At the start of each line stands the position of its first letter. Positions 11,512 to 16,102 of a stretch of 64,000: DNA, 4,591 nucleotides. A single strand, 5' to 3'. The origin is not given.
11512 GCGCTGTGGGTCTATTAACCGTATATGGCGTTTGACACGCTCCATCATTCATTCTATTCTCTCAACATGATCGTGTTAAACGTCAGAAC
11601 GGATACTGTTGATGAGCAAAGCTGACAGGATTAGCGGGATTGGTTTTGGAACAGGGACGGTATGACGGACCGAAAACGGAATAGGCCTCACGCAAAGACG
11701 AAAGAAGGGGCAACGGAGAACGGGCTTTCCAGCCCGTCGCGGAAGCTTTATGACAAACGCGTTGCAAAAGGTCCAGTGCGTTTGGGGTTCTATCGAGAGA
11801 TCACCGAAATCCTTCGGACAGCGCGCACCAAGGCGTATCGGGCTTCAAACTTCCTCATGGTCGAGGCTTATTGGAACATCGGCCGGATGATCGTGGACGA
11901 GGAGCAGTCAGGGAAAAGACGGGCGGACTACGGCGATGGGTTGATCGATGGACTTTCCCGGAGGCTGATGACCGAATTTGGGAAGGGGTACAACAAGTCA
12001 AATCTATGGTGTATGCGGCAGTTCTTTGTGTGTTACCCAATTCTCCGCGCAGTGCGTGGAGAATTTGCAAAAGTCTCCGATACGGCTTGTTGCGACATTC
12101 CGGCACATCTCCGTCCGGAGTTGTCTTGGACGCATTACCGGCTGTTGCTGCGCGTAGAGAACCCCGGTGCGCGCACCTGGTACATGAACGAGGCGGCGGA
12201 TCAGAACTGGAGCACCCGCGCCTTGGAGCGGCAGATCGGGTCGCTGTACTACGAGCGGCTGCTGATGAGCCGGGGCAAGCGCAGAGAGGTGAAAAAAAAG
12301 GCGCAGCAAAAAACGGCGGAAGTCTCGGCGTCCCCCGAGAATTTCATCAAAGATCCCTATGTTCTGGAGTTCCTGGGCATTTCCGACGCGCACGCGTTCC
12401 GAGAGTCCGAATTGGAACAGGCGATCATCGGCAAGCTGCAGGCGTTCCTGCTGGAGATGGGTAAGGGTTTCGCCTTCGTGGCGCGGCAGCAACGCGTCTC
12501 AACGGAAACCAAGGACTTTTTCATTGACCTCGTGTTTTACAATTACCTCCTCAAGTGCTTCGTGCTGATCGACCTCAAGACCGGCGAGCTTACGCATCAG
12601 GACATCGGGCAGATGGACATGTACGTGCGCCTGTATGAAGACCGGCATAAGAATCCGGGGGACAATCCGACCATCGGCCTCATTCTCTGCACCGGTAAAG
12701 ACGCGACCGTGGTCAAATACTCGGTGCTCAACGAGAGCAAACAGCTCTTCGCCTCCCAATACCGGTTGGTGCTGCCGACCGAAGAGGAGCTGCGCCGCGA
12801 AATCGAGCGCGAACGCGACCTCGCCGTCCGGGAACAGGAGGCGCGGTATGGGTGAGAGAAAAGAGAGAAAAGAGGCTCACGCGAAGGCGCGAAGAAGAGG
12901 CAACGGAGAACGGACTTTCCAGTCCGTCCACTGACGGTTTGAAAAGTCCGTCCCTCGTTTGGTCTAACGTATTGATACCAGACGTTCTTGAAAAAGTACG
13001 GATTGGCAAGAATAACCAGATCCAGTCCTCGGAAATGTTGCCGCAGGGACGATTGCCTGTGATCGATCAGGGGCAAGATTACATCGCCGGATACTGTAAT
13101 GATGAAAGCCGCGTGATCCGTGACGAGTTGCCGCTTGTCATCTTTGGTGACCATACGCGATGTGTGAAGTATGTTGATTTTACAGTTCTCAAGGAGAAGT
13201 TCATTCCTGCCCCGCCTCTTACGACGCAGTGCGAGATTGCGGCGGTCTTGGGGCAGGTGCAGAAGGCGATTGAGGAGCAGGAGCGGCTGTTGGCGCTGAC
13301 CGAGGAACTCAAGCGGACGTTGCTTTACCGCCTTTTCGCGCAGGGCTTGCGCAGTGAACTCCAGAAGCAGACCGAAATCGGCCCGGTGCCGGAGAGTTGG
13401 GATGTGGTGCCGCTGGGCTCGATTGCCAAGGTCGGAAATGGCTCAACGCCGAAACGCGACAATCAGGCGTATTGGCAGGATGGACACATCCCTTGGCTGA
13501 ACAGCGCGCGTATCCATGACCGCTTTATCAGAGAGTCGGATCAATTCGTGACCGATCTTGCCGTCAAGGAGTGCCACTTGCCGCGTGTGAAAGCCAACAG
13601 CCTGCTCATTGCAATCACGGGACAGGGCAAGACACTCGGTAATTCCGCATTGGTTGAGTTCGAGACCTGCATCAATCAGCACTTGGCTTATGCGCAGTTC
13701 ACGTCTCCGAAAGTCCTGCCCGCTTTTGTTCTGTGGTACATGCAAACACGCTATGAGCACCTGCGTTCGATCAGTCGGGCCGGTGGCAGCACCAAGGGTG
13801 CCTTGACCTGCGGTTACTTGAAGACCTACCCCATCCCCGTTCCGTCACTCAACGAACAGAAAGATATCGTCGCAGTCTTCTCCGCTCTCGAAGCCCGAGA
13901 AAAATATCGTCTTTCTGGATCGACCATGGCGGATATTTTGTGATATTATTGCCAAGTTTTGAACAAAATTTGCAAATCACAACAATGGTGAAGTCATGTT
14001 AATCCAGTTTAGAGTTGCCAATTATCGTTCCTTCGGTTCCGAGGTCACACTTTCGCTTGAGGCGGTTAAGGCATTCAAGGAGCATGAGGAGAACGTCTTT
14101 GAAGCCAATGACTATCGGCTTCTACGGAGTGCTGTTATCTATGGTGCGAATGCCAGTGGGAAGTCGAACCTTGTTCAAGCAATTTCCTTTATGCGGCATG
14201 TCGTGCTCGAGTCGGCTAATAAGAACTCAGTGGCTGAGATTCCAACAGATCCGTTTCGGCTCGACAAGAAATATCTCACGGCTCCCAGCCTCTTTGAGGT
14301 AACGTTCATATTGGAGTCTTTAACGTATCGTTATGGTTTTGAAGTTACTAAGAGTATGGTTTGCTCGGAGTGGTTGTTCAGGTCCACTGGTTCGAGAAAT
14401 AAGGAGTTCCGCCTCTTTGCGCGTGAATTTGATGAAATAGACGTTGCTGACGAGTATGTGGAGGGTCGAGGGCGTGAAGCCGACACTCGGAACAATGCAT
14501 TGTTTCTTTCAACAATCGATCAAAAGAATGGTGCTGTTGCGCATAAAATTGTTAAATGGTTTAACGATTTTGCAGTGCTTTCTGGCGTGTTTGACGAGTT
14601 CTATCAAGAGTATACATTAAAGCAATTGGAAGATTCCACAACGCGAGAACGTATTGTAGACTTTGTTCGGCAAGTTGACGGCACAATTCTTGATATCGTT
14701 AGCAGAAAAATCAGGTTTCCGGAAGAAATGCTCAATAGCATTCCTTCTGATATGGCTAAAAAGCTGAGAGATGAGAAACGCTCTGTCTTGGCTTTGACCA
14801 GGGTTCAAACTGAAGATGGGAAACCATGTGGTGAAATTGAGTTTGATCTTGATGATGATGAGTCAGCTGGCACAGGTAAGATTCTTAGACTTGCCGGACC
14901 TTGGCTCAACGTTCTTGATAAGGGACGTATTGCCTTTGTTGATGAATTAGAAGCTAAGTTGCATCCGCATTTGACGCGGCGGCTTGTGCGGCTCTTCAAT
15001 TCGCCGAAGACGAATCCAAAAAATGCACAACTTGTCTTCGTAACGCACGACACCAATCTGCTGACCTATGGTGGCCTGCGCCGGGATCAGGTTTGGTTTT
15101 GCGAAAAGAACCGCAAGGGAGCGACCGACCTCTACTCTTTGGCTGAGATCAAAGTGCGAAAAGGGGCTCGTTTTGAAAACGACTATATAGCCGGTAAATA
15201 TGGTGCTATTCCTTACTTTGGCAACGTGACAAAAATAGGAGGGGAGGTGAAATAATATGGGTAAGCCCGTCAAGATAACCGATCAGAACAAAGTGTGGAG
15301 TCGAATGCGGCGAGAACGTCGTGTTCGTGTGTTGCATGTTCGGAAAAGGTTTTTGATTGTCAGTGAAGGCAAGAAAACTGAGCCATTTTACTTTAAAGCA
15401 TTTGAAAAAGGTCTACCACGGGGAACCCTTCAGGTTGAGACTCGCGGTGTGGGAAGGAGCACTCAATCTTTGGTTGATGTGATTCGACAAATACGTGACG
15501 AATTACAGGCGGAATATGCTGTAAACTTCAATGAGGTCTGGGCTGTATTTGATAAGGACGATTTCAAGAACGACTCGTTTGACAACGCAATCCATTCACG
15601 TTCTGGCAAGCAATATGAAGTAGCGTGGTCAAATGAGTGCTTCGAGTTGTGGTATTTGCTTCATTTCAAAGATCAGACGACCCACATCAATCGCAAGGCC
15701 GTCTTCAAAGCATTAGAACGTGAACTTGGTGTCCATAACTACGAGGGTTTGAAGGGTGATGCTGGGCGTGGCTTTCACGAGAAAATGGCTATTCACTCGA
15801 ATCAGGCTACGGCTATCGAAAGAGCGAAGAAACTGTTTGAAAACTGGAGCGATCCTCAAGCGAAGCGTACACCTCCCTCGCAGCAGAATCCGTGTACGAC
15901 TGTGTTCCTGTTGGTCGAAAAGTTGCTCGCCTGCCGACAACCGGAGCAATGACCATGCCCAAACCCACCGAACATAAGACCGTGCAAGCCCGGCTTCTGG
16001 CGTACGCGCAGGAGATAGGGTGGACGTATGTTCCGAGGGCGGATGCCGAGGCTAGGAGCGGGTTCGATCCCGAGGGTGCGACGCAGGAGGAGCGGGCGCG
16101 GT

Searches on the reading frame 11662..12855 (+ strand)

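Call 53: search_protein_families(library=pfam, proteins=[window:11662-12855:+], max_evalue=0.0001)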
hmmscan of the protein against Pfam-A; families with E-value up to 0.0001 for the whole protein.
window:11662-12855:+ (397 aa): 2 families
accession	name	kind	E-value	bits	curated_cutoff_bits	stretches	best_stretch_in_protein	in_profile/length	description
PF06250.17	YhcG_C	-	2e-58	197.1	32.5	1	227-381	2-156/157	YhcG PDDEXK nuclease domain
PF17761.7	DUF1016_N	-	3.2e-42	144.3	32.8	1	46-199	1-137/137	DUF1016 N-terminal domain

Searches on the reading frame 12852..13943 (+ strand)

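Call 53: search_protein_families(library=pfam, proteins=[window:12852-13943:+], max_evalue=0.0001)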
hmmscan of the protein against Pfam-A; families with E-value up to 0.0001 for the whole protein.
window:12852-13943:+ (363 aa): 1 family
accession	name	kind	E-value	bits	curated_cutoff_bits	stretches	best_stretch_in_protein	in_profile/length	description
PF01420.25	Methylase_S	-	2.3e-24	86.9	22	1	180-348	1-154/168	Type I restriction modification DNA specificity domain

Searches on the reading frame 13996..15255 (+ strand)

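Call 53: search_protein_families(library=pfam, proteins=[window:13996-15255:+], max_evalue=0.0001)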
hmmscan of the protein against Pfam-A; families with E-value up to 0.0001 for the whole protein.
window:13996-15255:+ (419 aa): 3 families
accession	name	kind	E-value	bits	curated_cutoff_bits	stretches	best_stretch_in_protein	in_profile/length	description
PF13304.12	AAA_21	-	2.7e-31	110.2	27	1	46-356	2-303/304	AAA domain, putative AbiEii toxin, Type IV TA system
PF13175.12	AAA_15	-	1.1e-07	32.2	32.1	0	2-93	3-83/374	AAA ATPase domain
PF02463.25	SMC_N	-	8.4e-07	29.1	40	0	44-66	25-47/220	RecF/RecN/SMC N terminal domain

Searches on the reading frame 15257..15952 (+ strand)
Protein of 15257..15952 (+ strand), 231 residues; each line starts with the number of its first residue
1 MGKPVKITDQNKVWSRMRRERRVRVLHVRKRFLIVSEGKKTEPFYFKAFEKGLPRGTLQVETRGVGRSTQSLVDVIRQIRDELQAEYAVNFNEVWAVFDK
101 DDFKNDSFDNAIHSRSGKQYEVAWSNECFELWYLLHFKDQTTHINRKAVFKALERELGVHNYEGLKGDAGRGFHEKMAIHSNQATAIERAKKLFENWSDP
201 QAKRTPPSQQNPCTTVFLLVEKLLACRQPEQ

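Call 53: search_protein_families(library=pfam, proteins=[window:15257-15952:+], max_evalue=0.0001)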
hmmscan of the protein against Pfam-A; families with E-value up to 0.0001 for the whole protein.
window:15257-15952:+ (231 aa): 1 family
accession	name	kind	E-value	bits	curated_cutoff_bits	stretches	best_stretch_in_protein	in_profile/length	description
PF13707.11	RloB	-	9.8e-44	150.3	31.5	1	32-223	1-195/195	RloB-like protein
